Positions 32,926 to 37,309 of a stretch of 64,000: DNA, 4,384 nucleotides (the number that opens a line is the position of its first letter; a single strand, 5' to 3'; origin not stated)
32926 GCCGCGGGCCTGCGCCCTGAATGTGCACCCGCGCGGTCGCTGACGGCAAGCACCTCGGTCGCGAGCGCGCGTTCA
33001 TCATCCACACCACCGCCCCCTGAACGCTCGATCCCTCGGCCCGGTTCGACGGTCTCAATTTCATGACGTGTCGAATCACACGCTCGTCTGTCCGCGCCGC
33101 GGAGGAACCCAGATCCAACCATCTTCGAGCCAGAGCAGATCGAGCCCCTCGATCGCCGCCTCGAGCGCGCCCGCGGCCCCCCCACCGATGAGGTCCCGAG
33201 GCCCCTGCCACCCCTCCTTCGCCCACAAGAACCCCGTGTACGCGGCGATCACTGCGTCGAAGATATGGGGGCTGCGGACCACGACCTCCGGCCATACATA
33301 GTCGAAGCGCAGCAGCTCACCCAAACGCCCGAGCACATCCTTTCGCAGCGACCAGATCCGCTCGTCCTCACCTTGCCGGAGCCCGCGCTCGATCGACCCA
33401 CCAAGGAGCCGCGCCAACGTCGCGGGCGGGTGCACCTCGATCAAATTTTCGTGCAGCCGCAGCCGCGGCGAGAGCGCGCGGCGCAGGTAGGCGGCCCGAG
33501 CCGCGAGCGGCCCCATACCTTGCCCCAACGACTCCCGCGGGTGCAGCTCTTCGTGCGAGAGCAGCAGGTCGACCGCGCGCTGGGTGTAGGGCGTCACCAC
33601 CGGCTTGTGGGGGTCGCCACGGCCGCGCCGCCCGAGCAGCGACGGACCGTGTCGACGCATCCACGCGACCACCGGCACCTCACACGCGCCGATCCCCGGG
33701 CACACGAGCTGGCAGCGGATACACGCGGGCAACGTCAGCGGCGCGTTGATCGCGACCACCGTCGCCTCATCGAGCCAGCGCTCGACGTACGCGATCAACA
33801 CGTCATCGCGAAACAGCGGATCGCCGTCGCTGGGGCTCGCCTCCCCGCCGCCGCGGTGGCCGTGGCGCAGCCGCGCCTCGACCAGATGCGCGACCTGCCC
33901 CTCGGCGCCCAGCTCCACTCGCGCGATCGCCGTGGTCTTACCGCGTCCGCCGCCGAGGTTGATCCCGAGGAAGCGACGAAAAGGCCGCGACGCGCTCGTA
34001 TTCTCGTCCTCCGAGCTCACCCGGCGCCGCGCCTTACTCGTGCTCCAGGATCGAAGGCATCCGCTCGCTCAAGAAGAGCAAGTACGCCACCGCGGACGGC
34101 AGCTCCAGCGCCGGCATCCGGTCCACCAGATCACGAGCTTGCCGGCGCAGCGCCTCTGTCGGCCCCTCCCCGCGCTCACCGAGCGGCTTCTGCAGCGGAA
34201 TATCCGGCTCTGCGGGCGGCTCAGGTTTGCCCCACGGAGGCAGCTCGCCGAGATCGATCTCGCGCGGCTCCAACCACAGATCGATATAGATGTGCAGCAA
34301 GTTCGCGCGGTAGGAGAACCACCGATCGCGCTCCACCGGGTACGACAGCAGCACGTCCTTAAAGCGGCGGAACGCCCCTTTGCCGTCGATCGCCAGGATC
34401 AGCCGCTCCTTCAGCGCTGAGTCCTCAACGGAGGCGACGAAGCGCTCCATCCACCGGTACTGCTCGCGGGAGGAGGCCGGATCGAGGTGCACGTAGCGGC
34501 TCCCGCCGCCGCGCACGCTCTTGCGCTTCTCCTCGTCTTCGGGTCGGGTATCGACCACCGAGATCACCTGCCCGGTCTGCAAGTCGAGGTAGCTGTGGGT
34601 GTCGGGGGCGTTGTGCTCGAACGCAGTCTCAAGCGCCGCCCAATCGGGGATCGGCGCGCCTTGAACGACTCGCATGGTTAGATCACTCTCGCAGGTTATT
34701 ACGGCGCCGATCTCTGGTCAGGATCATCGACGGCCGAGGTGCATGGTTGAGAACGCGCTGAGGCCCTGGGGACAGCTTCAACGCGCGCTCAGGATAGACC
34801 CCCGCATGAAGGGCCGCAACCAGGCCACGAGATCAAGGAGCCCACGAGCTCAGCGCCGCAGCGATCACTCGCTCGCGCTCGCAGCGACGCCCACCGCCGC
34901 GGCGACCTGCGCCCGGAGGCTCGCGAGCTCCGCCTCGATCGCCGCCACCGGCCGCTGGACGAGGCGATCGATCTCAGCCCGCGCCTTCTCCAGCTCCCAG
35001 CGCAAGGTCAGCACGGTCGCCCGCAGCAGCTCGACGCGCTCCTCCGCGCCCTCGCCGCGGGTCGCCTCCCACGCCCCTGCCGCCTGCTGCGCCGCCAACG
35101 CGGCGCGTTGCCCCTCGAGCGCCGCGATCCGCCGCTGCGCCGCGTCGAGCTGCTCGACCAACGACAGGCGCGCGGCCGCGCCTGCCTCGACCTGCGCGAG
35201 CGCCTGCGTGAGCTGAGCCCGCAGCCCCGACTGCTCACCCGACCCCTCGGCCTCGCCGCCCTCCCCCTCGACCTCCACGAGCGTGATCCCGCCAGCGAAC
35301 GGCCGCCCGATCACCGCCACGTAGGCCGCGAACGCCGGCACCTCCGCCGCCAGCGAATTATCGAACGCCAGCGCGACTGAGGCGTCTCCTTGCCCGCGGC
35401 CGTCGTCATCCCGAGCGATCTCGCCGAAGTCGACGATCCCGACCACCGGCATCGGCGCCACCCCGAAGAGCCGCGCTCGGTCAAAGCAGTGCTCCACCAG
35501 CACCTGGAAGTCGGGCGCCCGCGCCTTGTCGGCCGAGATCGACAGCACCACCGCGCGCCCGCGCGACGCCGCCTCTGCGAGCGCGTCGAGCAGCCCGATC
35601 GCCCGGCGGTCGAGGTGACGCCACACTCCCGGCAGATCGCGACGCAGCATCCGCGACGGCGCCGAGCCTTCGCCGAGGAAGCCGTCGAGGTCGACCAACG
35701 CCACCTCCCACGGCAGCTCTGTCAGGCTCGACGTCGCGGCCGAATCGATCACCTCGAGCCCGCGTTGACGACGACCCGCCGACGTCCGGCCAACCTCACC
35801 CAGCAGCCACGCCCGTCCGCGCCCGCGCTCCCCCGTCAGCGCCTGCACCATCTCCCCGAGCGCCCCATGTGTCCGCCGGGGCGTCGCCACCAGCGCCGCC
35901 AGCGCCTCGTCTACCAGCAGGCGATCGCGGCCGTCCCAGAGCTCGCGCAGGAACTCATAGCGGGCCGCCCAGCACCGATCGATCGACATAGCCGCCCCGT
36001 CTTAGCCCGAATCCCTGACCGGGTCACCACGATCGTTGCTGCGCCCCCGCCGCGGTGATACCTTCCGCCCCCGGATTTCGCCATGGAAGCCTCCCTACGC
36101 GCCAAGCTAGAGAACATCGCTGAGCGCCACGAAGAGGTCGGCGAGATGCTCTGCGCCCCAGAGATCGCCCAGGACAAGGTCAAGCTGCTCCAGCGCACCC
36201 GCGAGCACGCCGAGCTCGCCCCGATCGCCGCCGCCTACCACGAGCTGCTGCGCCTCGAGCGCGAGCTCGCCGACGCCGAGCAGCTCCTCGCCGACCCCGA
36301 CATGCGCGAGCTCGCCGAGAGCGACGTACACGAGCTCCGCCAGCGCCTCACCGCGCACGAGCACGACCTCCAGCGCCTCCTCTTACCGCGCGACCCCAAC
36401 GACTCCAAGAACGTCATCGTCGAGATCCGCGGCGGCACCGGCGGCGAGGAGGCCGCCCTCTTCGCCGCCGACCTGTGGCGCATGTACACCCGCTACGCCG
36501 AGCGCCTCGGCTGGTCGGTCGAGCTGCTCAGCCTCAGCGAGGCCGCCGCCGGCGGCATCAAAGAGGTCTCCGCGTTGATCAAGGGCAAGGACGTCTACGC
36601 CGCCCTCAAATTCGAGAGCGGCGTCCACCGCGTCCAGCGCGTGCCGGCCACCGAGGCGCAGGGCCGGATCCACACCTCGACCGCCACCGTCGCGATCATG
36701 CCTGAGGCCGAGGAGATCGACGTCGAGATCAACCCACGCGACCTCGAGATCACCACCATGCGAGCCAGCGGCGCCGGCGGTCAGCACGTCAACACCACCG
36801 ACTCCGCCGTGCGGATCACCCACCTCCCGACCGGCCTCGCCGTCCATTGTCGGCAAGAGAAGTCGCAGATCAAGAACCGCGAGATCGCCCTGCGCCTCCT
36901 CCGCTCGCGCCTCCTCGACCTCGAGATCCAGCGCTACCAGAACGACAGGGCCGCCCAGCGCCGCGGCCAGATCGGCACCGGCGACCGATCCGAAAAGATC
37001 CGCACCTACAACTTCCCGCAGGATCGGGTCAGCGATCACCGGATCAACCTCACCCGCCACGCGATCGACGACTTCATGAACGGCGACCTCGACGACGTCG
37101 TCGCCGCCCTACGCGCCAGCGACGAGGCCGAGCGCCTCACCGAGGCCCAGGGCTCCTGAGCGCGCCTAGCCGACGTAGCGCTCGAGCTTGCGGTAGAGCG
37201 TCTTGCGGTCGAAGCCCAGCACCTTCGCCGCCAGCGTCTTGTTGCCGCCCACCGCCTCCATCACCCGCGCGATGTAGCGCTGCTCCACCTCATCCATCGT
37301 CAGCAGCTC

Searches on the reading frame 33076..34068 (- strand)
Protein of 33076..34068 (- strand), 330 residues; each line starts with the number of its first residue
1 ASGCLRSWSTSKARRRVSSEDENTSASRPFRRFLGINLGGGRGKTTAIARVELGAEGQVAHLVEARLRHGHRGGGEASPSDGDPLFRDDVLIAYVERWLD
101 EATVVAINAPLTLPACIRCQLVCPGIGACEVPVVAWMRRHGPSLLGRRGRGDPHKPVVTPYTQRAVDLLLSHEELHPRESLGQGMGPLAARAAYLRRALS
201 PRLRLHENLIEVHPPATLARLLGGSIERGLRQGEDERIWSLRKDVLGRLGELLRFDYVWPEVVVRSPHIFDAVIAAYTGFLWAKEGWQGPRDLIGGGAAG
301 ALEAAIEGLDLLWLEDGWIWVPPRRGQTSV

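Call 67: search_protein_families(library=pfam, proteins=[window:33076-34068:-], max_evalue=0.0001)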
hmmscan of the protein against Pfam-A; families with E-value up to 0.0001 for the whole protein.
window:33076-34068:- (330 aa): 1 family
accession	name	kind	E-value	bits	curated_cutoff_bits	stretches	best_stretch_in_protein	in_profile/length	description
PF04250.19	DUF429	-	4.5e-07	30.2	23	1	94-284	30-202/214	Protein of unknown function (DUF429)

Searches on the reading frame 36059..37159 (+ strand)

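Call 67: search_protein_families(library=pfam, proteins=[window:36059-37159:+], max_evalue=0.0001)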
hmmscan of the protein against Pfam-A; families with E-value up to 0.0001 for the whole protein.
window:36059-37159:+ (366 aa): 2 families
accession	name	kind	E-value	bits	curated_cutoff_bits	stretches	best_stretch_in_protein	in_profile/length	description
PF03462.23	PCRF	-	2.6e-71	239.9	24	1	21-211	2-194/194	PCRF domain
PF00472.26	RF-1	-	7e-43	145.7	35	1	218-328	1-116/116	RF-1 domain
